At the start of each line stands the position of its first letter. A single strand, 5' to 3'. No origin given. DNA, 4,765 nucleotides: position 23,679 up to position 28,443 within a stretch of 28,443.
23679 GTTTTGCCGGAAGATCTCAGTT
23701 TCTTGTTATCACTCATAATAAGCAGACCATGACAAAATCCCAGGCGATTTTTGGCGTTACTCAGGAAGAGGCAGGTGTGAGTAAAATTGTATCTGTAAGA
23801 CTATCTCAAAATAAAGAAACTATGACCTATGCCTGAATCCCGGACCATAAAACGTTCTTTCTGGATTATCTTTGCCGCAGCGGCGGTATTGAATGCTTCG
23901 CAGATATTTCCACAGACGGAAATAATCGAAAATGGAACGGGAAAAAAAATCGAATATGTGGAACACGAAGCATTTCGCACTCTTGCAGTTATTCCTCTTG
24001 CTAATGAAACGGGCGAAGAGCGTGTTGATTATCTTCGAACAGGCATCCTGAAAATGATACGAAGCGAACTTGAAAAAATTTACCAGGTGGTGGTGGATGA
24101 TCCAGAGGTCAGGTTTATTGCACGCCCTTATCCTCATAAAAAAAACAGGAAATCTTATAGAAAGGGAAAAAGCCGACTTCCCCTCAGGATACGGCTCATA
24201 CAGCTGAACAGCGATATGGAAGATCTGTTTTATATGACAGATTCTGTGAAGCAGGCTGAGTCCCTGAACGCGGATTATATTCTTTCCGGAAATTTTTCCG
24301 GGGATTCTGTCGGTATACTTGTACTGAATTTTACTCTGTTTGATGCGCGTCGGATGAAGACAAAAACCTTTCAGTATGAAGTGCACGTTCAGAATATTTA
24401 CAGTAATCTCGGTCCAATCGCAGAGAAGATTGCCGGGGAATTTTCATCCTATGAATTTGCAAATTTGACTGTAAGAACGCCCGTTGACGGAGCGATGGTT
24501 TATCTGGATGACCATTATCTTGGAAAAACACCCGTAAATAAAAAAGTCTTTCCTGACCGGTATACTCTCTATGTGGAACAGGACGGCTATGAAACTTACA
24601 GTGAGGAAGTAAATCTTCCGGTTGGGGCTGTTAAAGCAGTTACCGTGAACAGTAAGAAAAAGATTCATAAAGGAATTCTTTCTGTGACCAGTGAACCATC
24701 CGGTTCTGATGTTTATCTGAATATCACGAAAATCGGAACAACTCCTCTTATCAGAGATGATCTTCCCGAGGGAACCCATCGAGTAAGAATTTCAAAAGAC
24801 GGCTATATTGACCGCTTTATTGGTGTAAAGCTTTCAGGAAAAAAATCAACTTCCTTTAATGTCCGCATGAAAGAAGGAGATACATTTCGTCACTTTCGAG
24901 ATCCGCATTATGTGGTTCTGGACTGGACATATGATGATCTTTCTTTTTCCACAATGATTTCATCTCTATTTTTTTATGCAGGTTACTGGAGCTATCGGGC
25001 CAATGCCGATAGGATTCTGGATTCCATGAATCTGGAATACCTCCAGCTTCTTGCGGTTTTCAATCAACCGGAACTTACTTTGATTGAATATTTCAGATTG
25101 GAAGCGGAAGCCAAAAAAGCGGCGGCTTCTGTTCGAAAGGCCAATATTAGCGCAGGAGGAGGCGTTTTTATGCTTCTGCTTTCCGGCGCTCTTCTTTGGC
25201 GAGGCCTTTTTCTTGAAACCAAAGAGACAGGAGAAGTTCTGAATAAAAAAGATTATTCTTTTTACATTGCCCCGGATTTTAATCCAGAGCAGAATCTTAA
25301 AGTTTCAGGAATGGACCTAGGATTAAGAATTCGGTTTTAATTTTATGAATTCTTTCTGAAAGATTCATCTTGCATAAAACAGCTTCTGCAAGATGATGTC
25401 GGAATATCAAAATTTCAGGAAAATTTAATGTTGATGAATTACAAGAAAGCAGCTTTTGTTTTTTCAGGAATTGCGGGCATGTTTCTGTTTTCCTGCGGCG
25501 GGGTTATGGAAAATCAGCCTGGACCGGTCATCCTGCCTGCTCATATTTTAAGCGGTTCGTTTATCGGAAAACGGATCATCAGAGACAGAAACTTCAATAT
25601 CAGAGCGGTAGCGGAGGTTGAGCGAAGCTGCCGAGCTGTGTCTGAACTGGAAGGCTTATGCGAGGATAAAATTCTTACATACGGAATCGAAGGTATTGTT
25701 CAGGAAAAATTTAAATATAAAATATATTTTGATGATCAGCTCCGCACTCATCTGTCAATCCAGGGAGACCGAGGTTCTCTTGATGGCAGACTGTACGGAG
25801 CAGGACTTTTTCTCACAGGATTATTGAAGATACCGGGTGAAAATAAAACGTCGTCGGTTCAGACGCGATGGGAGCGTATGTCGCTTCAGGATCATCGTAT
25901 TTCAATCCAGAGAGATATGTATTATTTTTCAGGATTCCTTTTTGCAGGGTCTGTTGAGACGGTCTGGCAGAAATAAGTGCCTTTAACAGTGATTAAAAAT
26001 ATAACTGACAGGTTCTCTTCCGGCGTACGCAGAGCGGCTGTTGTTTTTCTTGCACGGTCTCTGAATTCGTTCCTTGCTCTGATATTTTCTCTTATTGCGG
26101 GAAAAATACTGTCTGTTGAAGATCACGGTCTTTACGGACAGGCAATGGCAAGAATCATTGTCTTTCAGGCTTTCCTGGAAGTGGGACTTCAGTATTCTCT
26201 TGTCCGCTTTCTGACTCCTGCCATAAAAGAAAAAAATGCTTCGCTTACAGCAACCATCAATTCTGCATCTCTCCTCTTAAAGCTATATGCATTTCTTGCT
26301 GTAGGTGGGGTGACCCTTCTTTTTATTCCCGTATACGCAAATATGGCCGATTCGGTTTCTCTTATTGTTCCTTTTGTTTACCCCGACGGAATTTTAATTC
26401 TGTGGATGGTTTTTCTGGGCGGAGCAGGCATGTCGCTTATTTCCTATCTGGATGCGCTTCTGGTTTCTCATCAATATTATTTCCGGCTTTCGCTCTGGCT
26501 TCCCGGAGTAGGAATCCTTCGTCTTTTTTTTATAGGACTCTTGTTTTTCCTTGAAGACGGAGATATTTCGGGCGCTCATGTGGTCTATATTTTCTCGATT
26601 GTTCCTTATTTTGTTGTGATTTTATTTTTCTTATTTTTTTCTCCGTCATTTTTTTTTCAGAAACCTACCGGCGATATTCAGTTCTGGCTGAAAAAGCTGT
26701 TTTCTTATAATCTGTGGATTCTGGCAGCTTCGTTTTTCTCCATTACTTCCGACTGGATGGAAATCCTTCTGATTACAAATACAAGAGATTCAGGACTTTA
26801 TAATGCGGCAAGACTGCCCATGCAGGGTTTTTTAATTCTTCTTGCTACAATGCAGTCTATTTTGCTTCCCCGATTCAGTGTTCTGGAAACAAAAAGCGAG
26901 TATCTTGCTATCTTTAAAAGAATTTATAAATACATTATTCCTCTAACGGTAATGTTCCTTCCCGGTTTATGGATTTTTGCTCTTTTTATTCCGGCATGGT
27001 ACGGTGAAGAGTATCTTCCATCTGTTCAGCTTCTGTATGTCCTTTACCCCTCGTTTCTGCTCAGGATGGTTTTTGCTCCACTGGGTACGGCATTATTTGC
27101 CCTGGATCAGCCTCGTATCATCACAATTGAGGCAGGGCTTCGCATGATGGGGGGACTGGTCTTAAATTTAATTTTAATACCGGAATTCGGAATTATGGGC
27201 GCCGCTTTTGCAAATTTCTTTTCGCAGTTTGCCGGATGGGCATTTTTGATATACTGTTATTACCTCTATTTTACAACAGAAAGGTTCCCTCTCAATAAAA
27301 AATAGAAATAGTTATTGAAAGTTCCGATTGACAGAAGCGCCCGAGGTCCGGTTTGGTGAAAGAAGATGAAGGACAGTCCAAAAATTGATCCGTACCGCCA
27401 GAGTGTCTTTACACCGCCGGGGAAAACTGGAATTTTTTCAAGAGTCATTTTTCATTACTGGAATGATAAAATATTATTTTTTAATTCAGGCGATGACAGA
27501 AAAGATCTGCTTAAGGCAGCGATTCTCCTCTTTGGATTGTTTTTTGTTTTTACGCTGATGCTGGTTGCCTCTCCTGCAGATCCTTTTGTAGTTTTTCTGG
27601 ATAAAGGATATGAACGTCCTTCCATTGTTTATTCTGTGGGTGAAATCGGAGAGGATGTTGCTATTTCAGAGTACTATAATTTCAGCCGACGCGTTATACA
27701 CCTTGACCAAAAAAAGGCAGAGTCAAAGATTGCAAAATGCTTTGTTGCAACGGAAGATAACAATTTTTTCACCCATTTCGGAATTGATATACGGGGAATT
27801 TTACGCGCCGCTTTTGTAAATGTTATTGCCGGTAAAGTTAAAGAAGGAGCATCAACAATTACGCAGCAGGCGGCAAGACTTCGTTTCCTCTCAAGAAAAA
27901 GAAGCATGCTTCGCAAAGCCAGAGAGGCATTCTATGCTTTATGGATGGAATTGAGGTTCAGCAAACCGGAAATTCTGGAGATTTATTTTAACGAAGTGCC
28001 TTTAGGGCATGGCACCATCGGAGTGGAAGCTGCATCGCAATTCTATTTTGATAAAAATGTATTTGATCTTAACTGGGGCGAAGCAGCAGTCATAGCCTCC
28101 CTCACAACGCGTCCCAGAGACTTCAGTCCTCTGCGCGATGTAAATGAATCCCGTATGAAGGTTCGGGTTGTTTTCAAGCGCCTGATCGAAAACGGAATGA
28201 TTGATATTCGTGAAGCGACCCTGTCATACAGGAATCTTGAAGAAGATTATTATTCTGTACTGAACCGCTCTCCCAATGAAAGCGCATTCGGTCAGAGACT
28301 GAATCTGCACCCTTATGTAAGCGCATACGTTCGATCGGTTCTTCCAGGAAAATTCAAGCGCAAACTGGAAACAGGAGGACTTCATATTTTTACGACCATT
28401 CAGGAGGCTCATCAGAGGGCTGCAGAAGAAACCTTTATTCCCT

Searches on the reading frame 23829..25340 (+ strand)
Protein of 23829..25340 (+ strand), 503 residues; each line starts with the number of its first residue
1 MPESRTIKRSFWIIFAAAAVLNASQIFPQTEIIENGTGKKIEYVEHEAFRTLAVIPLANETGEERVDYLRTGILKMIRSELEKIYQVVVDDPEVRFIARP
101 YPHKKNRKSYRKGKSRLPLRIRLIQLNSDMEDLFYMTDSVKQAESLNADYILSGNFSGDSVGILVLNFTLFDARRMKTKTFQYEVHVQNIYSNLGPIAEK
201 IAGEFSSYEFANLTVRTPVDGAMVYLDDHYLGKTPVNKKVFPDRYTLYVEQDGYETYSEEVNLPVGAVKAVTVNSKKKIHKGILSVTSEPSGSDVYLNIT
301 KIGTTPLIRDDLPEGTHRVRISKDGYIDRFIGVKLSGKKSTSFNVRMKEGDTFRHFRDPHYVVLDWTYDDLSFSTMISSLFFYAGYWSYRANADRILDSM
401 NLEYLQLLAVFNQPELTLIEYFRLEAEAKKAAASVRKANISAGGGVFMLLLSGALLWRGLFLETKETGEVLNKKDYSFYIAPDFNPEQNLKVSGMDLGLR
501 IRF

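Call 32: search_protein_families(library=pfam, proteins=[window:23829-25340:+], max_evalue=0.001)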
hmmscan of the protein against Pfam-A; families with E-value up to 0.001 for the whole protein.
window:23829-25340:+ (503 aa): 2 families
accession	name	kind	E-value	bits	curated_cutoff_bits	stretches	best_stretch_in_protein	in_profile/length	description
PF08308.17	PEGA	-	5.3e-30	103.6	20.8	2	282-349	2-69/71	PEGA domain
PF13620.12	CarboxypepD_reg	-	4.6e-06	27.3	32.3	0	240-273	45-79/82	Carboxypeptidase regulatory-like domain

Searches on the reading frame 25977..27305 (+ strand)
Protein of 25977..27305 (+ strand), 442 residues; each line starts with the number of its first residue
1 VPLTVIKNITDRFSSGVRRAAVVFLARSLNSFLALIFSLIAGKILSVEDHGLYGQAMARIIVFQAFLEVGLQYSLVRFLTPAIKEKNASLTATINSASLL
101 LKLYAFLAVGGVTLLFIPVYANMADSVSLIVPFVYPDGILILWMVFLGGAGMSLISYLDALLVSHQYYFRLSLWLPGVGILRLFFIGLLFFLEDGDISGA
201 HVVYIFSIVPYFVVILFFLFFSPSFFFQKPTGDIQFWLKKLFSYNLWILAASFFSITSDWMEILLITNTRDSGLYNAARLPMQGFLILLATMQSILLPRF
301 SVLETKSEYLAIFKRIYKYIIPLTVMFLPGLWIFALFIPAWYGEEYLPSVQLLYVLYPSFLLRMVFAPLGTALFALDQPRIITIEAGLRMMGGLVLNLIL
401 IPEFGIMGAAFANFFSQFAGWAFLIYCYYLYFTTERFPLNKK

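Call 32: search_protein_families(library=pfam, proteins=[window:25977-27305:+], max_evalue=0.001)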
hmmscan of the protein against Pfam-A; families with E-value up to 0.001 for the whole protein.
window:25977-27305:+ (442 aa): 1 family
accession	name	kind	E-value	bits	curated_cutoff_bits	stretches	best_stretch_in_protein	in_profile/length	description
PF01943.22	Polysacc_synt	-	0.00012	22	28.2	0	19-302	4-272/274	Polysaccharide biosynthesis protein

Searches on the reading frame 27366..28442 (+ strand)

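Call 32: search_protein_families(library=pfam, proteins=[window:27366-28442:+], max_evalue=0.001)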
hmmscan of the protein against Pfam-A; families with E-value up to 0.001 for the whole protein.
window:27366-28442:+ (359 aa): 1 family
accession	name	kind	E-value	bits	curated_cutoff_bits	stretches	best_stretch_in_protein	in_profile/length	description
PF00912.28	Transgly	-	5.8e-52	176.1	27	1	107-273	13-177/178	Transglycosylase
